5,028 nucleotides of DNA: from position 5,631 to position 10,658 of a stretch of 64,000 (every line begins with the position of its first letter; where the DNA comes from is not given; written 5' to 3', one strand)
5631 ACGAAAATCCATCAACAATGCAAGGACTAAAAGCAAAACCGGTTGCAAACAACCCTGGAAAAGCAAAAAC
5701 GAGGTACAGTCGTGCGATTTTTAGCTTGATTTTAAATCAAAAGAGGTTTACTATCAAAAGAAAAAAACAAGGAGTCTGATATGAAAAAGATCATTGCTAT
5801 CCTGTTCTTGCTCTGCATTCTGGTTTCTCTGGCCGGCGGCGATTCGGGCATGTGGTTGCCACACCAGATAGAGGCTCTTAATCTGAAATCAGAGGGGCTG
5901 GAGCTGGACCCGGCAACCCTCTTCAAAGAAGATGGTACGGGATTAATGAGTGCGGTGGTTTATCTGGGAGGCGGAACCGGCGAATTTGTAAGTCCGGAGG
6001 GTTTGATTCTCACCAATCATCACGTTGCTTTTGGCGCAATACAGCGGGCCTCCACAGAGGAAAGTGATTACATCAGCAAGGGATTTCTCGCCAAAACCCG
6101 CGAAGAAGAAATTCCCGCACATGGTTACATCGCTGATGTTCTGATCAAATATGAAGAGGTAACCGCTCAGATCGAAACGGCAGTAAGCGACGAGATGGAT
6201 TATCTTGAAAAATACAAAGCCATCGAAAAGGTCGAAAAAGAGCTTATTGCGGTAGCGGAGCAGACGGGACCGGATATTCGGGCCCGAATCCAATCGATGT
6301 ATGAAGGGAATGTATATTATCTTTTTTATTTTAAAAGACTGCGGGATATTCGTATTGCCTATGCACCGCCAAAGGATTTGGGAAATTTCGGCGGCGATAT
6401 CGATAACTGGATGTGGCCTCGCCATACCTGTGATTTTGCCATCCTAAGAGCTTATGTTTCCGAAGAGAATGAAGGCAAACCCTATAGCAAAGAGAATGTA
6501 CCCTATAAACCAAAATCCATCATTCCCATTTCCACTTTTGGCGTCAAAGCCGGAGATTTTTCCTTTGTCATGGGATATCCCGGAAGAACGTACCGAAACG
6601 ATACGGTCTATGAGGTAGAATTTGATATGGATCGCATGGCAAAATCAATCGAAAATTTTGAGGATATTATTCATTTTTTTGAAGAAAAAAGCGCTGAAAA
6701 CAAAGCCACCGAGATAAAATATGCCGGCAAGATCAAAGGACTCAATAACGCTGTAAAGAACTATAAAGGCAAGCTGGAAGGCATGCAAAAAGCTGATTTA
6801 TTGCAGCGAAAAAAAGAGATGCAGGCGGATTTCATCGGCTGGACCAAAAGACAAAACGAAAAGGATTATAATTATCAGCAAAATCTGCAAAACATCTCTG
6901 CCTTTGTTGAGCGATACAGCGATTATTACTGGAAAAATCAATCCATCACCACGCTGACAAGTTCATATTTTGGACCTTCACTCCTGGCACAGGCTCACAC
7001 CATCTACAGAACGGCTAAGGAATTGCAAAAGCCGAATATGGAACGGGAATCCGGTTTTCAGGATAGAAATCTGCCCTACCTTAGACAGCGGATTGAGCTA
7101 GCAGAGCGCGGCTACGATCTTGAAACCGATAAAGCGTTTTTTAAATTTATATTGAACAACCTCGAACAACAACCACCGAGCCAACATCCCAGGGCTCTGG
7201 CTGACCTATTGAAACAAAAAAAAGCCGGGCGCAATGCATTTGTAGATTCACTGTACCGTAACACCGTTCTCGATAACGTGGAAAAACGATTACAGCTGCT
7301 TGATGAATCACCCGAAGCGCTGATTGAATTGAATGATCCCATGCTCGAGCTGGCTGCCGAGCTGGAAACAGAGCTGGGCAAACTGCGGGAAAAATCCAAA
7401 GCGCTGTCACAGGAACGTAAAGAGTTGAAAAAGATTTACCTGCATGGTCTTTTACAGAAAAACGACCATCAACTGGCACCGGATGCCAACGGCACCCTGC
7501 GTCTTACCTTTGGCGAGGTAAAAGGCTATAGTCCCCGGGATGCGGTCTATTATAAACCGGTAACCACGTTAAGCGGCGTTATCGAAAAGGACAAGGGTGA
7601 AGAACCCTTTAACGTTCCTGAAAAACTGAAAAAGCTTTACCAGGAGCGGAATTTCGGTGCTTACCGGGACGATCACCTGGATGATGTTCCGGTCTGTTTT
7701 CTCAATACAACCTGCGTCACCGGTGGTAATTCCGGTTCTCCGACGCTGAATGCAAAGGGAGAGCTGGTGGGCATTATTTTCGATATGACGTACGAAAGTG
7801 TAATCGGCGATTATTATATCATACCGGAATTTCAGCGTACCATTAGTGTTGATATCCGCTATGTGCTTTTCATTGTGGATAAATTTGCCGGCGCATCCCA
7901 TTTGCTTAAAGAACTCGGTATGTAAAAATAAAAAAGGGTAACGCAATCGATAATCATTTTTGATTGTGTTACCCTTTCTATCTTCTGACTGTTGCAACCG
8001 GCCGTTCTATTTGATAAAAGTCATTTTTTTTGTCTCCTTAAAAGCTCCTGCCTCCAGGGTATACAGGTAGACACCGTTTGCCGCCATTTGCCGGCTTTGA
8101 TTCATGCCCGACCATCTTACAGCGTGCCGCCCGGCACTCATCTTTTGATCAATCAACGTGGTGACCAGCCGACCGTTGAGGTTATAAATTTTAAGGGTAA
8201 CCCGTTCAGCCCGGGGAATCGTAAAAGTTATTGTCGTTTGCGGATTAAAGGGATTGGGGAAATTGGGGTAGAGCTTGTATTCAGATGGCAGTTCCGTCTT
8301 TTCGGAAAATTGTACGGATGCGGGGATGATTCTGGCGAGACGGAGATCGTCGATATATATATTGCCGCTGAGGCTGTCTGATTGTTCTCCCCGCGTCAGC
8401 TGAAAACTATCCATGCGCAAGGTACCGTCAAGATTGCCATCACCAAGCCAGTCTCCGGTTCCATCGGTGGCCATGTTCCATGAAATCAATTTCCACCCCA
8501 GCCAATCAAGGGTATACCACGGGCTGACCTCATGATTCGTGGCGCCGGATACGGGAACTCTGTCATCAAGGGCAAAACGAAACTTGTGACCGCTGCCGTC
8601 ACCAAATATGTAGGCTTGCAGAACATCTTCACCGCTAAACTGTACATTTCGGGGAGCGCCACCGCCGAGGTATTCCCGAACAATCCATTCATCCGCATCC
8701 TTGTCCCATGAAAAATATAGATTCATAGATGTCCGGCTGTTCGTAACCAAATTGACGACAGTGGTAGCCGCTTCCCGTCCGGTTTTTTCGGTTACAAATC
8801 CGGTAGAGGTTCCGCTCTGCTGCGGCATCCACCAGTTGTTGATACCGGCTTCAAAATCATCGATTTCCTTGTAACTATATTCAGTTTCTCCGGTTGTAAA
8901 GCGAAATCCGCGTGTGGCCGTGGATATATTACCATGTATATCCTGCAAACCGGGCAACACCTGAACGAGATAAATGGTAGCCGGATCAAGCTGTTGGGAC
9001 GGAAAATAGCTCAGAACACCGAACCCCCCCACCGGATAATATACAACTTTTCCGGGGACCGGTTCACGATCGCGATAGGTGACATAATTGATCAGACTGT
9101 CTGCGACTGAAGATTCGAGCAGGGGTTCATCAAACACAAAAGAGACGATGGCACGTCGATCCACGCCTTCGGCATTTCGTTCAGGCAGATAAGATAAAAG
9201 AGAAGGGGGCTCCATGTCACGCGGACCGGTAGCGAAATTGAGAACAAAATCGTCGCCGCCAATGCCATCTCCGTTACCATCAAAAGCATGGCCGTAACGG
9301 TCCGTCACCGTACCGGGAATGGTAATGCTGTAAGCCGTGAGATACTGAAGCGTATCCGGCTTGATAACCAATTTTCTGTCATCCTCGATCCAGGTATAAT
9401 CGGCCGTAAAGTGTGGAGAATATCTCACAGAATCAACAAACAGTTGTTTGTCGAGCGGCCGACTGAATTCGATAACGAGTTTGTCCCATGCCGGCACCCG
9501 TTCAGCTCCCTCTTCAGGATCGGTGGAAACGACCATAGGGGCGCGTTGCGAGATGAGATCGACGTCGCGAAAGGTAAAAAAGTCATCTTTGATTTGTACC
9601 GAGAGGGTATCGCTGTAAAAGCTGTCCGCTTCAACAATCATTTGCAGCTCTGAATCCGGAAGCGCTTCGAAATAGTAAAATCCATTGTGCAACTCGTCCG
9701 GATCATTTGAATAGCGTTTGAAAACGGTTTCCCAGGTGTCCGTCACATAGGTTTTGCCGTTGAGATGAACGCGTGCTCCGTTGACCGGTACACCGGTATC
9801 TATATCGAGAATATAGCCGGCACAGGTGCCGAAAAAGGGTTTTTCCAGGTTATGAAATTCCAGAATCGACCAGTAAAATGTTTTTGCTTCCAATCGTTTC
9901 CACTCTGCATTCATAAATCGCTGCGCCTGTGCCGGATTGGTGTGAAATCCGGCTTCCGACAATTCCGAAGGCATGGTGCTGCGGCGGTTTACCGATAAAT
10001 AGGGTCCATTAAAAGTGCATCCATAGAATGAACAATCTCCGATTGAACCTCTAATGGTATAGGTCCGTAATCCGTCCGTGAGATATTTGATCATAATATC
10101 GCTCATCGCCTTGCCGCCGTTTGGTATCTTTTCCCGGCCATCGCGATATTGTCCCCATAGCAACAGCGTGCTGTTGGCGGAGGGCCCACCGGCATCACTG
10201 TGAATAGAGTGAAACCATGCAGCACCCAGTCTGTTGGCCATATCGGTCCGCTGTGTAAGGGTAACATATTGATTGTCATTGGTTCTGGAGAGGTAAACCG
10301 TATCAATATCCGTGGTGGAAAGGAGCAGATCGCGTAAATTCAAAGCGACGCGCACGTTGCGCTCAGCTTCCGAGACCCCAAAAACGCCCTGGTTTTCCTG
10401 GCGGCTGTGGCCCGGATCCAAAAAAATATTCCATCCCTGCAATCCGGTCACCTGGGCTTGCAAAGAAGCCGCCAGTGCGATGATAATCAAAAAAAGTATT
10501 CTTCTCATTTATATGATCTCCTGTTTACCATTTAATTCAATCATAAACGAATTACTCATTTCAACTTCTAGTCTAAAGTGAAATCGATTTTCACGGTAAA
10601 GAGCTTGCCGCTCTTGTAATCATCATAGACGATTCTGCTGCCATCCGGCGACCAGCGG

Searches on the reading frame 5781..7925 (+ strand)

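Call 85: search_protein_families(library=pfam, proteins=[window:5781-7925:+], max_evalue=0.00001)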
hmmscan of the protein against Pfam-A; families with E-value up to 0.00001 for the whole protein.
window:5781-7925:+ (714 aa): 2 families
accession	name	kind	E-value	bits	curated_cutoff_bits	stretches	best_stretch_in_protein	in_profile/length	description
PF10459.15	Peptidase_S46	-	2.9e-215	717.5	22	1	21-713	2-697/698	Peptidase S46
PF13365.12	Trypsin_2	-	8.8e-09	36.7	27.6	0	642-665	120-144/144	Trypsin-like peptidase domain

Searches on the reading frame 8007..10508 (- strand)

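Call 85: search_protein_families(library=pfam, proteins=[window:8007-10508:-], max_evalue=0.00001)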
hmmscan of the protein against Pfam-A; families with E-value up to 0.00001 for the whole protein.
window:8007-10508:- (833 aa): 4 families
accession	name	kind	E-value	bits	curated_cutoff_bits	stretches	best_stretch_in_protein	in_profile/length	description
PF13205.12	Big_5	-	2e-26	93.2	23.6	2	431-539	1-105/105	Bacterial Ig-like domain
PF01520.23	Amidase_3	-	1.6e-18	67.8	27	1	28-212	1-169/174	N-acetylmuramoyl-L-alanine amidase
PF13860.13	FlgD_ig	-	2.7e-09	37.3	27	1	766-820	21-75/79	FlgD Ig-like domain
PF18962.6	Por_Secre_tail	-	2.7e-06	28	27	0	750-829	2-73/75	Secretion system C-terminal sorting domain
